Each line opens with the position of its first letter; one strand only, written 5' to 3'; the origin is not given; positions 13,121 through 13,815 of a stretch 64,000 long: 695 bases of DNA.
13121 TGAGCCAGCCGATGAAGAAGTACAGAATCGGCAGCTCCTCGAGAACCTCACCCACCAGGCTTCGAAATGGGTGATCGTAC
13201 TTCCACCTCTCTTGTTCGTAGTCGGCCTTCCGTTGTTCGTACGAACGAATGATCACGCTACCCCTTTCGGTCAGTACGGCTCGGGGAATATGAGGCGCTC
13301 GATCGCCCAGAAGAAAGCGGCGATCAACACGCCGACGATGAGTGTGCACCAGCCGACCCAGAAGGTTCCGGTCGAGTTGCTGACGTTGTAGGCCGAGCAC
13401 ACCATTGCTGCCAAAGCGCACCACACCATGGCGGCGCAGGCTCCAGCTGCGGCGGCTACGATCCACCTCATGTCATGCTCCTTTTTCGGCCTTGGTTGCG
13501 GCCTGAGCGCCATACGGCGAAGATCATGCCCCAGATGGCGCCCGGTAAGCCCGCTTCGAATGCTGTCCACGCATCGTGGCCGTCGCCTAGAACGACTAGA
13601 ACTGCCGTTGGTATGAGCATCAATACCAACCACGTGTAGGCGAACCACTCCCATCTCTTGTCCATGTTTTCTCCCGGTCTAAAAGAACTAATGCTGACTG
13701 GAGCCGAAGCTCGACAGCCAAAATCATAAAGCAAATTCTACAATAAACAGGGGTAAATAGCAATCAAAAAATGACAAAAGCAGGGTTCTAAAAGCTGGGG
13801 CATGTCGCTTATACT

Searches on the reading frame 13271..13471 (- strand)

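Call 51: search_protein_families(library=pfam, proteins=[window:13271-13471:-], max_evalue=1)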
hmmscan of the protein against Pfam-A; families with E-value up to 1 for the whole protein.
window:13271-13471:- (66 aa): 1 family
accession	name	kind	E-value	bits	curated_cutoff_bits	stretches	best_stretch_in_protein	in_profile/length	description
PF01027.25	Bax1-I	-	0.38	10.9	34.1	1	3-54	95-145/207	Inhibitor of apoptosis-promoting Bax1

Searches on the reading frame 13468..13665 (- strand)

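Call 51: search_protein_families(library=pfam, proteins=[window:13468-13665:-], max_evalue=1)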
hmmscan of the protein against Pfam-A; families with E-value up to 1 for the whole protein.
window:13468-13665:- (65 aa): 1 family
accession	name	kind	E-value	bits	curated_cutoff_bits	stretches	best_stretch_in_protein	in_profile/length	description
PF20315.3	DUF6611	-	0.0017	18.8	27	1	2-65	44-109/168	Family of unknown function (DUF6611)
